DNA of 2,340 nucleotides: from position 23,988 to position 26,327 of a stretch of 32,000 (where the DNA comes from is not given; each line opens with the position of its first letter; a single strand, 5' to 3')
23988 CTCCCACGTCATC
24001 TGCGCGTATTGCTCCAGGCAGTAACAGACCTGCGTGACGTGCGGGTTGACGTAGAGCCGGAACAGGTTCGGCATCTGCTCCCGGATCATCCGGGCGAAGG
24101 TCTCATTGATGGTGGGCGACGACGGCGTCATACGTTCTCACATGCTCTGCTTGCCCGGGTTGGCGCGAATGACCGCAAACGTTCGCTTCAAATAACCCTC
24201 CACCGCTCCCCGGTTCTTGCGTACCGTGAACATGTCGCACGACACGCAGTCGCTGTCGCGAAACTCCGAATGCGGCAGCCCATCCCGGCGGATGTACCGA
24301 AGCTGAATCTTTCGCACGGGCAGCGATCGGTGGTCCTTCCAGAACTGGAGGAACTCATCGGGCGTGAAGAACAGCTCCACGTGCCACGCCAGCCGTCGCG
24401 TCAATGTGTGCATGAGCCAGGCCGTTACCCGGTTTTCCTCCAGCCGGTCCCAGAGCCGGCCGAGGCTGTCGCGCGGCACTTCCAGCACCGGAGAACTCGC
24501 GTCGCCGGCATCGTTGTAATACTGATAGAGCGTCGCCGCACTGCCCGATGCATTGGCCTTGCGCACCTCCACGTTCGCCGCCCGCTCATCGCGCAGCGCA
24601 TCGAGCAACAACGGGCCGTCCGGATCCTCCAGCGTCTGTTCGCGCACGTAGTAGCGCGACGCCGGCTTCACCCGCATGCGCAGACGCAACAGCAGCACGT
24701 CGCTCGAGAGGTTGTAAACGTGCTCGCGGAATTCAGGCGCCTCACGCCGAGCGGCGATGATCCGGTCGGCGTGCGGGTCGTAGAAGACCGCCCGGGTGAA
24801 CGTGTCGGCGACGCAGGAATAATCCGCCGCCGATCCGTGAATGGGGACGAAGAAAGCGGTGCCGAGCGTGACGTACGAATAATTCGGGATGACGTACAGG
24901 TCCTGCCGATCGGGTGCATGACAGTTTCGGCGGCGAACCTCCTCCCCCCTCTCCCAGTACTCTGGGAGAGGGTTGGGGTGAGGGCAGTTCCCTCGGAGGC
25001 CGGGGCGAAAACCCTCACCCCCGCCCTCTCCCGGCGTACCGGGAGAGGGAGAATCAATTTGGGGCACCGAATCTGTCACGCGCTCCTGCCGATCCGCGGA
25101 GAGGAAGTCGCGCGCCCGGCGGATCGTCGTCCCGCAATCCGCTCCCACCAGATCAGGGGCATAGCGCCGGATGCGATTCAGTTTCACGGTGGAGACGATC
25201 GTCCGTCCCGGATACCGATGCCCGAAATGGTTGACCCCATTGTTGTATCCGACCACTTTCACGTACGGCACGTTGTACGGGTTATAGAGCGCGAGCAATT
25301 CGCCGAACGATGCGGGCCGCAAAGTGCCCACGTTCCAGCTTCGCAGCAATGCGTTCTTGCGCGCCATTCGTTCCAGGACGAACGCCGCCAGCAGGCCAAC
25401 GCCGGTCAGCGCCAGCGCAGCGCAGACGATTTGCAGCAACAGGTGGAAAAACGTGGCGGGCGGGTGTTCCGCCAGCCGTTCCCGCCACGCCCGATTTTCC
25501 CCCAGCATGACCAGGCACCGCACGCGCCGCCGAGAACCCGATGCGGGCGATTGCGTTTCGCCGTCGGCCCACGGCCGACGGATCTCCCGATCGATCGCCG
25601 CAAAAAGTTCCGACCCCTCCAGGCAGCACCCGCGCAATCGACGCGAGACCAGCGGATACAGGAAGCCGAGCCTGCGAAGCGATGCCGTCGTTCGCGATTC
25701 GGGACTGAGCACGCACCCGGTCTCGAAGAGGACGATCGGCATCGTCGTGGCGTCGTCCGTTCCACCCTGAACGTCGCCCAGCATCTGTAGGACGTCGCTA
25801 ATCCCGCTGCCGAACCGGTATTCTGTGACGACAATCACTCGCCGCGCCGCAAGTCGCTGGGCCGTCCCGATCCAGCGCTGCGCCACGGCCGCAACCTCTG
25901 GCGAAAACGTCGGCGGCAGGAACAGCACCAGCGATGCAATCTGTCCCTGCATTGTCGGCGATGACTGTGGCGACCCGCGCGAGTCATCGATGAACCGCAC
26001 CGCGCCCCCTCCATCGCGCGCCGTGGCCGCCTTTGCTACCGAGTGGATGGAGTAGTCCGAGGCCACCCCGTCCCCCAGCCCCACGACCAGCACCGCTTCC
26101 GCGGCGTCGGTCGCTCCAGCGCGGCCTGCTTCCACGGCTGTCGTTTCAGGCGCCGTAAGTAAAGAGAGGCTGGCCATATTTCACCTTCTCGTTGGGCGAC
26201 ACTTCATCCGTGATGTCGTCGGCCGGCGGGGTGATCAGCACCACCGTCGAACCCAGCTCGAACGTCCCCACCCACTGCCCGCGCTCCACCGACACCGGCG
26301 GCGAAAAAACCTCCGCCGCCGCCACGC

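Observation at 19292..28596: Candidate uncharacterised lipid or glycolipid head-group tailoring locus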

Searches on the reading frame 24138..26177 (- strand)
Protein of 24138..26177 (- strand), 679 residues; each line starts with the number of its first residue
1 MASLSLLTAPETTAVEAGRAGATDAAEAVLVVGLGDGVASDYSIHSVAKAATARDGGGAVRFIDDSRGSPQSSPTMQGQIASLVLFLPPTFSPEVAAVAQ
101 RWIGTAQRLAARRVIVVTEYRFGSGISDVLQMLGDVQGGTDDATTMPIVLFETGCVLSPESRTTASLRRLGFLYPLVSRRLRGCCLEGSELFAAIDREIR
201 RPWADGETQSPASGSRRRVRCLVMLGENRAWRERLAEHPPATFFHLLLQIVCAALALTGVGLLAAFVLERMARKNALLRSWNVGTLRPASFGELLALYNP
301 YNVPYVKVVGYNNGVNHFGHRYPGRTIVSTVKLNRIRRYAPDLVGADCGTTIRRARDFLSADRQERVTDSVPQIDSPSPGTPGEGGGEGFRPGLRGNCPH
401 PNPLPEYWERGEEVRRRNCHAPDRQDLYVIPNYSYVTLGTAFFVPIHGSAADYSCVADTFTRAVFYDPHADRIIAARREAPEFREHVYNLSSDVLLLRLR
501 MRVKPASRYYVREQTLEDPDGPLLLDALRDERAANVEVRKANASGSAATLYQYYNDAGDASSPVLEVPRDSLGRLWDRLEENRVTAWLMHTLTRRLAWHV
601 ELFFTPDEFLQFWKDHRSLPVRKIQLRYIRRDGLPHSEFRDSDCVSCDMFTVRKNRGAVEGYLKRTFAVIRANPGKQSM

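Call 3: search_protein_families(library=pfam, proteins=[window:24138-26177:-], max_evalue=0.01)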
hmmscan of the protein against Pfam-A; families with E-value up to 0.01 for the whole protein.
window:24138-26177:- (679 aa): 0 families

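Call 4: search_protein_families(library=ncbifam, proteins=[window:24138-26177:-], max_evalue=0.01)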
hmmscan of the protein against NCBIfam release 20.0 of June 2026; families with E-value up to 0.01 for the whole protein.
window:24138-26177:- (679 aa): 0 families

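Call 6: find_homologous_proteins(query=window:24138-26177:-)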
Query window:24138-26177:- (679 aa): 476 proteins with E <= 0.001 among 8000 candidates; the best 120 are listed.
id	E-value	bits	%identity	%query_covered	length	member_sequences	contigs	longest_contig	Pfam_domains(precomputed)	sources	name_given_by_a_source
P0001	0.0e+0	1560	100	100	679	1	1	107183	-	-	-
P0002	2.6e-187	642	48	96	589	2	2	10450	-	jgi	jgi:hypothetical protein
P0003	6.5e-186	638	71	38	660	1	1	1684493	-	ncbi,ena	-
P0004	2.2e-185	636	71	38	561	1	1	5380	-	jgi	jgi:hypothetical protein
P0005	1.9e-184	633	47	100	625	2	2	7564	-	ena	-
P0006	2.0e-184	633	65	40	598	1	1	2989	PF01565.29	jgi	jgi:hypothetical protein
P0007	1.6e-183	630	49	100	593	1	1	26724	PF01565.29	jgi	jgi:hypothetical protein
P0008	4.4e-183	628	55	67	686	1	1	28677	-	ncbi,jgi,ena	jgi:hypothetical protein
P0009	1.2e-178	614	46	96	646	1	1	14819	-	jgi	-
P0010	3.3e-178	612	47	96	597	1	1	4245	-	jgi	jgi:hypothetical protein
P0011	4.1e-178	612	46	100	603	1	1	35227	-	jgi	jgi:hypothetical protein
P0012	1.8e-177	610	46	100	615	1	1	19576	-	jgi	jgi:hypothetical protein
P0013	2.8e-174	599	63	37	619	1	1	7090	-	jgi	jgi:hypothetical protein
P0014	2.8e-174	599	65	37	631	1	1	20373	PF01565.29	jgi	jgi:hypothetical protein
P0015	5.7e-174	598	66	37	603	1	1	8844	-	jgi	jgi:hypothetical protein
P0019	6.6e-173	595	48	96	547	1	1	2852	PF01565.29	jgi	jgi:hypothetical protein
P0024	3.1e-171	589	46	96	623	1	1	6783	PF01565.29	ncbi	-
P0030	3.1e-169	582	45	100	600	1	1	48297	PF01565.29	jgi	jgi:hypothetical protein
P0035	5.1e-168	578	48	89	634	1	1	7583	PF01565.29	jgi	jgi:hypothetical protein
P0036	9.5e-168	578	46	96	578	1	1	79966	PF01565.29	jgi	jgi:hypothetical protein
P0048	3.7e-167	576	63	37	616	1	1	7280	PF01565.29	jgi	jgi:hypothetical protein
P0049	3.8e-167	576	64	37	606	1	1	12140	PF01565.29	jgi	jgi:hypothetical protein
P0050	6.5e-167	575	47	99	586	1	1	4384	PF01565.29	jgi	jgi:hypothetical protein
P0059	2.9e-165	569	61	37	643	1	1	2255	PF01565.29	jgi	-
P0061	6.3e-165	568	46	92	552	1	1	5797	PF01565.29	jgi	jgi:hypothetical protein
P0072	6.6e-163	562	45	96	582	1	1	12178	PF01565.29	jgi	jgi:hypothetical protein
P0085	5.8e-160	552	44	96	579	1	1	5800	PF01565.29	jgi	-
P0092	1.2e-158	548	45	96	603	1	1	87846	PF01565.29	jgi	jgi:hypothetical protein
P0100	7.0e-158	545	42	100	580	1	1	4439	PF01565.29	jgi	jgi:hypothetical protein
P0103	1.6e-157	544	63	37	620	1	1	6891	PF01565.29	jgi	jgi:hypothetical protein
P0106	1.4e-156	541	61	37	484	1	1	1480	PF01565.29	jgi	jgi:hypothetical protein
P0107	1.6e-156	540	65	37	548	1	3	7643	PF01565.29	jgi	jgi:FAD binding domain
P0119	5.3e-155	535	45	88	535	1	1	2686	PF01565.29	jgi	jgi:hypothetical protein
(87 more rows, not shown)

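Call 9: find_related_loci(query=A1, collection=genome_contigs, flank=10000)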
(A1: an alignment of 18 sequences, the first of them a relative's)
Query A1 (679 aa) in genome_contigs; peptide patterns used: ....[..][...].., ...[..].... (x = any residue, [..] = any of these).
132 stretches matched a pattern; 63 encode a relative of the query (tblastn E <= 1e-3); 61 distinct loci.
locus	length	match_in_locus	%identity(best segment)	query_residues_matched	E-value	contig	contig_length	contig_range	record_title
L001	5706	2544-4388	46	1-679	2e-167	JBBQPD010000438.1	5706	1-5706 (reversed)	MAG: Gemmatales bacterium isolate Co_metawrap_129 Cmw_129_k141_29163651_length_5706_cov_9.9935, whole genome shotgun seq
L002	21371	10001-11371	49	147-678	2e-156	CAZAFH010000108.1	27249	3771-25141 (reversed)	MAG TPA_asm: uncultured Singulisphaera sp. isolate SRP262948_co1_160 genome assembly, contig: NODE_1619_length_27249_cov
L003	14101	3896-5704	41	1-678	2e-146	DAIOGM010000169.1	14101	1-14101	MAG TPA_asm: Gemmataceae bacterium isolate CTOTU25972 NODE_1181_length_14101_cov_4.436138, whole genome shotgun sequence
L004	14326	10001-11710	43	23-678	4e-146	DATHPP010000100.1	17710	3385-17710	MAG TPA_asm: Tepidisphaeraceae bacterium isolate SMAG_U12713 k141_3777380, whole genome shotgun sequence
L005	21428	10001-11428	46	114-678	8e-140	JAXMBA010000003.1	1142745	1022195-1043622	MAG: Gemmataceae bacterium isolate STL-PLA24 C1.164.fa-3, whole genome shotgun sequence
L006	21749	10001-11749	41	24-678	3e-139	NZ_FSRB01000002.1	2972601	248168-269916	Singulisphaera sp. GP187, whole genome shotgun sequence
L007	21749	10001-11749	41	24-678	4e-139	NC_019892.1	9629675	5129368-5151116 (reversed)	Singulisphaera acidiphila DSM 18658, complete sequence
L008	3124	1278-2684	44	127-678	7e-145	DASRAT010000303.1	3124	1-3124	MAG TPA_asm: Gemmataceae bacterium isolate SMAG_U11125 k141_788294, whole genome shotgun sequence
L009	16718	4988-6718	40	1-678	1e-137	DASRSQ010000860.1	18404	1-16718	MAG TPA_asm: Gemmataceae bacterium isolate SMAG_U6095 k141_231707, whole genome shotgun sequence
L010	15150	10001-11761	40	26-678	3e-135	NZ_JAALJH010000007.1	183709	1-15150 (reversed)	Aquisphaera insulae strain JC669 7, whole genome shotgun sequence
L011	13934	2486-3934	45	148-678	9e-133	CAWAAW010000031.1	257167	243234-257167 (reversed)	MAG: uncultured Planctomycetota bacterium isolate MFD01716.bin.2.43 genome assembly, contig: contig_25658, whole genome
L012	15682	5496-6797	48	167-678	9e-132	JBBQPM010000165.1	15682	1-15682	MAG: Gemmatales bacterium isolate Co_metawrap_1505 Cmw_1505_k141_19794415_length_15682_cov_10.0000, whole genome shotgun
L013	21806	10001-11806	40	29-678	2e-130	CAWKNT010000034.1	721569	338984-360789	MAG: uncultured Isosphaeraceae bacterium isolate MFD04434.bin.2.10 genome assembly, contig: contig_4387, whole genome sh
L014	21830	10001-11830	39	14-678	1e-127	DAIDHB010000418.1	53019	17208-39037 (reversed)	MAG TPA_asm: Planctomycetales bacterium isolate clean336 k141_369163, whole genome shotgun sequence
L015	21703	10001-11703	48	28-678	2e-124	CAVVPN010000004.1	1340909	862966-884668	MAG: uncultured Gemmataceae bacterium isolate MFD02579.bin.1.11 genome assembly, contig: contig_2368, whole genome shotg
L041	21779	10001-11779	31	35-679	6e-89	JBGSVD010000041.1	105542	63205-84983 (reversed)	MAG: Planctomycetaceae bacterium isolate JTS-AC449 k141_1324587, whole genome shotgun sequence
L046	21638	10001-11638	32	148-679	1e-82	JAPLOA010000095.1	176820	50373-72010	MAG: Planctomycetales bacterium isolate LacPavin_0920_WC12_MAG_54_15 LacPavin_0920_WC12_scaffold_216478, whole genome sh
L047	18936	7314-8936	34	148-679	2e-85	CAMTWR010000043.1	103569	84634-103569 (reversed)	MAG: uncultured planctomycete isolate G04_MAG_00046 genome assembly, contig: G04_MAG_00046_000000000051, whole genome sh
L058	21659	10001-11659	45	70-679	3e-78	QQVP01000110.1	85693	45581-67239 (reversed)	MAG: Planctomycetota bacterium isolate MB_PLM_2 c_000000000071, whole genome shotgun sequence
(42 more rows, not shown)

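Call 12: search_solved_structures(query=A1, max_evalue=10, show_alignments=2)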
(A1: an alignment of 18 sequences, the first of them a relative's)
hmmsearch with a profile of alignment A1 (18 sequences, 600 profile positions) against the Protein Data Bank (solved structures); distinct sequences matched with E-value up to 10: 5.
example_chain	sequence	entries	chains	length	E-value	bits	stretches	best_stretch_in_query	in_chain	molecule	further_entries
3pm9_A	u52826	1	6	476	0.041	15.6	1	257-343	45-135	Putative oxidoreductase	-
8gaq_A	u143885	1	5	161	0.053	15.3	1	25-146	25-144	C5HR2_4r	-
8qnr_A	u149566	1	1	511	0.06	15.1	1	268-403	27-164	L-galactono-1,4-lactone dehydrogenase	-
8qmy_A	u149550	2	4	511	0.06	15.1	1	268-403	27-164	ancestral L-galactono-1,4-lactone dehydrogenase | L-galactono-1,4-lactone dehydrogenase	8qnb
8qnc_A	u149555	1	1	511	0.079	14.7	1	268-403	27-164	L-galactono-1,4-lactone dehydrogenase: A113G variant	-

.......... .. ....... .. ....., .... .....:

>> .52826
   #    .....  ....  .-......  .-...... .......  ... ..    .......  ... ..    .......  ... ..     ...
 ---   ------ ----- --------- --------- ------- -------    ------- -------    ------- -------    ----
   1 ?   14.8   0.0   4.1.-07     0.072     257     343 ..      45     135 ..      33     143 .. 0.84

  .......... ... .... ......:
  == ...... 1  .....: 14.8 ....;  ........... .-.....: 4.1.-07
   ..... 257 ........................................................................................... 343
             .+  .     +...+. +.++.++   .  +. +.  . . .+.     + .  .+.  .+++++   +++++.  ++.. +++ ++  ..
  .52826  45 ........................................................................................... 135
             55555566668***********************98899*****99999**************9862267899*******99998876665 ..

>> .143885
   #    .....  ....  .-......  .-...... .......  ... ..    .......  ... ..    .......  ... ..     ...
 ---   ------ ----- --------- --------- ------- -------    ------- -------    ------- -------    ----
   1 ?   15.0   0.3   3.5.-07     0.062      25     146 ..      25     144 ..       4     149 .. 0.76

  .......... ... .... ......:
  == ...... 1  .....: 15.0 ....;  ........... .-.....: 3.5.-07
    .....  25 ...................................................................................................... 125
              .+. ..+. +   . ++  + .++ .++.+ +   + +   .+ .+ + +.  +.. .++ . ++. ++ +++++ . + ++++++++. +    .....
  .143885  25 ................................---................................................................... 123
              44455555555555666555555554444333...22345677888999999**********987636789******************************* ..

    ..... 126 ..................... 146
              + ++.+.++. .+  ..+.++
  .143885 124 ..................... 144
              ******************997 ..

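Call 15: search_protein_families(library=pfam, proteins=[window:24138-26177:-], max_evalue=10)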
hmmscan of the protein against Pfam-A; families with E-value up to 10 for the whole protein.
window:24138-26177:- (679 aa): 0 families

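Call 19: predict_structure(alignment_id=A1)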
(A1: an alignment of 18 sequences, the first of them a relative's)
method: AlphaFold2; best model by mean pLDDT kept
length: 679 residues; sequences in the alignment: 18
mean_pLDDT: 71.0   pTM: 0.74
mean pLDDT of the five models: 71.0, 69.9, 68.8, 67.6, 64.5
residues with pLDDT >= 90: 106; 70-90: 319; 50-70: 107; < 50: 147
segments of 3 or more residues with pLDDT < 50: 1-25, 69-73, 205-216, 312-319, 364-391, 393-454
pLDDT, mean of each block of 10 residues (from residue 1): 30 32 56 87 88 65 64 56 87 83 84 86 62 68 70 89 89 86 89 92 52 52 89 87 89 86 74 66 77 87 84 47 80 79 77 69 45 32 30 32 38 40 44 40 39 57 85 86 79 80 68 92 92 82 91 81 73 56 66 75 90 94 86 75 86 90 91 58
secondary structure, 60 per line:
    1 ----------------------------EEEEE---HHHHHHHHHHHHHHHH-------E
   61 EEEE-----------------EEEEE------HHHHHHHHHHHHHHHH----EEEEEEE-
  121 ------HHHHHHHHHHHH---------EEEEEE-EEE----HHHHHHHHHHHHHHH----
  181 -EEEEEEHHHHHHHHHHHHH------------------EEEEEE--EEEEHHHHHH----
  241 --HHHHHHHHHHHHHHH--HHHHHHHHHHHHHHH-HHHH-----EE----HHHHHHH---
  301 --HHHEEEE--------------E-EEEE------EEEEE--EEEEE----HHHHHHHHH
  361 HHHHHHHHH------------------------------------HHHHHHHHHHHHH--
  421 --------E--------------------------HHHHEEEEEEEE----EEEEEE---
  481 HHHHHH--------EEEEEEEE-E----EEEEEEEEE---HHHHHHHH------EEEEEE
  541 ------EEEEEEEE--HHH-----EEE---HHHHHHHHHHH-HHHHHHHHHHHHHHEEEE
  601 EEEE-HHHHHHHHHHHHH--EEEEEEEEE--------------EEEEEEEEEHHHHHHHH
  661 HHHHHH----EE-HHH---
elements in order (helices of 4 or more, strands of 3 or more residues): E29-33 H37-52 E60-64 E82-86 H93-108 E113-119 H127-138 E148-153 E155-157 H162-176 E182-187 H188-200 E219-224 E227-230 H231-236 H243-257 H260-274 H276-279 H291-297 E306-309 E326-329 E336-340 E343-347 H352-369 H406-418 H456-459 E460-467 E472-477 H481-486 E495-502 E509-517 H521-528 E535-540 E547-554 E565-567 H571-581 H583-596 E597-604 H606-618 E621-629 E644-652 H653-666

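Call 22: fold_search(model_id=the predicted structure, library=pdb)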
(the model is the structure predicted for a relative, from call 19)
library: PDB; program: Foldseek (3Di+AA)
matches with E <= 10: 1144; with E <= 0.001: 101
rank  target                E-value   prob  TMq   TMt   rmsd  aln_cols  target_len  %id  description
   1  8qmy_B                3.0e-10  1.00  0.32  0.44  11.1       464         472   12  Crystal structure of ancestral L-galactono-1,4-lactone dehydrogenase (released 2024-05-01)
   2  2vfs                  6.2e-10  1.00  0.36  0.55   6.9       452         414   12  Alditol Oxidase from Streptomyces coelicolor A3(2): Complex with Xylitol (released 2008-01-08)
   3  8qnb                  6.5e-10  1.00  0.33  0.45  10.8       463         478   12  Crystal structure of ancestral L-galactono-1,4-lactone dehydrogenase: in complex with L-galactono-1,4-lactone (released 2024-05-01)
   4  8qnc                  7.3e-10  1.00  0.35  0.47  10.4       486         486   11  Crystal structure of ancestral L-galactono-1,4-lactone dehydrogenase: A113G variant (released 2024-05-01)
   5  8qmy_A                1.0e-09  1.00  0.34  0.46   9.2       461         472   12  Crystal structure of ancestral L-galactono-1,4-lactone dehydrogenase (released 2024-05-01)
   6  8ot8_D                1.3e-09  1.00  0.36  0.57   5.8       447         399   14  Alditol oxidase from Actinomycetota bacterium in complex with D-xylulose (released 2024-02-28)
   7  8ot8_C                1.4e-09  1.00  0.34  0.53   6.7       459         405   13  Alditol oxidase from Actinomycetota bacterium in complex with D-xylulose (released 2024-02-28)
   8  8qmy_C                1.7e-09  1.00  0.32  0.44  11.0       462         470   12  Crystal structure of ancestral L-galactono-1,4-lactone dehydrogenase (released 2024-05-01)
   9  4ff6_A                2.0e-09  1.00  0.35  0.53  11.2       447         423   13  Mycobacterium tuberculosis DprE1 in complex with CT325 - monoclinic crystal form (released 2012-07-04)
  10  7sml                  4.7e-09  1.00  0.34  0.47  11.6       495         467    9  Crystal Structure of L-GALACTONO-1,4-LACTONE DEHYDROGENASE de Myrciaria dubia (released 2022-11-02)
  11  4p8t_A                5.3e-09  1.00  0.36  0.51  10.9       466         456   12  Crystal structure of M. tuberculosis DprE1 in complex with the non-covalent inhibitor QN129 (released 2014-12-10)
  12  4feh                  5.6e-09  1.00  0.36  0.55   9.0       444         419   11  Mycobacterium tuberculosis DprE1 - hexagonal crystal form (released 2012-07-04)
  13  8ot8_A                5.6e-09  1.00  0.35  0.54   5.9       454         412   13  Alditol oxidase from Actinomycetota bacterium in complex with D-xylulose (released 2024-02-28)
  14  6g83_B                5.9e-09  1.00  0.35  0.55  10.9       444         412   11  Crystal structure of M. tuberculosis DprE1 in complex with sPBTZ169 (sulfonylPBTZ) (released 2018-08-01)
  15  2vft                  5.9e-09  1.00  0.33  0.51   8.3       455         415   12  Alditol Oxidase from Streptomyces coelicolor A3(2): Complex with Sorbitol (released 2008-01-08)
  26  4ff6_B                1.0e-08  1.00  0.35  0.54  10.9       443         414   13  Mycobacterium tuberculosis DprE1 in complex with CT325 - monoclinic crystal form (released 2012-07-04)
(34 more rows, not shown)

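Call 25: search_protein_families(library=ncbifam, proteins=[L058:3303-4211:-, L041:3978-4523:-, L047:250-1161:-, L007:15340-16359:-], max_evalue=0.001)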
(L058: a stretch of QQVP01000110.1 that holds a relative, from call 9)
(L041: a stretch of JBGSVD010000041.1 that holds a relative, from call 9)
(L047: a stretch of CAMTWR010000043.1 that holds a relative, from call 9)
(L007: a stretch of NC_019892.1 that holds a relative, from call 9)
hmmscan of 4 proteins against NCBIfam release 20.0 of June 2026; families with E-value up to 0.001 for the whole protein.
L058:3303-4211:- (302 aa): 6 families
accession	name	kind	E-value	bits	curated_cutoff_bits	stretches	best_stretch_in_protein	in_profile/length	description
NF003743.0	PRK05340.1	equivalog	9.6e-16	57.7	134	1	23-241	3-224/242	UDP-2,3-diacylglucosamine diphosphatase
TIGR01854.1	lipid_A_lpxH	equivalog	2.6e-13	49.8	190.35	1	25-245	2-225/231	UDP-2,3-diacylglucosamine diphosphatase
NF006988.0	PRK09453.1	equivalog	4.3e-08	33.2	117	0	24-140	3-110/183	phosphodiesterase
TIGR00040.1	yfcE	subfamily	1e-06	28.9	56.25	0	185-236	84-133/158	YfcE family phosphodiesterase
NF003118.0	PRK04036.1-3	equivalog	1.2e-06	27.7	445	0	15-102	219-320/481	DNA-directed DNA polymerase II small subunit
TIGR03729.1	acc_ester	subfamily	0.00016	21.2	148.25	0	26-103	4-74/239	putative phosphoesterase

L041:3978-4523:- (181 aa): 3 families
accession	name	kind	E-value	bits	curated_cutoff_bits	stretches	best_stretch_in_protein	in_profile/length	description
NF047884.1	UdeprDiPSep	equivalog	1.2e-13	51.4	250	1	30-177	38-185/188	undecaprenyl-diphosphatase SepP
NF007975.0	PRK10699.1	equivalog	1.2e-09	37.9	261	1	110-178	156-229/254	phosphatidylglycerophosphatase B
NF008813.0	PRK11837.1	equivalog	2.3e-07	30.9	229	1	109-169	101-162/202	undecaprenyl-diphosphate phosphatase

L047:250-1161:- (303 aa): 0 families

L007:15340-16359:- (339 aa): 6 families
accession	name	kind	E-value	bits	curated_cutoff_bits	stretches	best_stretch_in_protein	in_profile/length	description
NF003118.0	PRK04036.1-3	equivalog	1.7e-07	30.6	445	0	98-138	228-274/481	DNA-directed DNA polymerase II small subunit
TIGR00619.1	sbcd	subfamily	8.8e-06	25.7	77.65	1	101-178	6-89/252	exonuclease subunit SbcD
NF003743.0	PRK05340.1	equivalog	9.3e-06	25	134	1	98-286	4-205/242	UDP-2,3-diacylglucosamine diphosphatase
TIGR00040.1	yfcE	subfamily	1.4e-05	25.3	56.25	0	99-212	4-91/158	YfcE family phosphodiesterase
TIGR04123.1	P_estr_lig_assc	hypoth_equivalog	3.6e-05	23.3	150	0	127-192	65-125/207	ligase-associated DNA damage response endonuclease PdeM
NF006988.0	PRK09453.1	equivalog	6.9e-05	22.8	117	0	268-297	117-146/183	phosphodiesterase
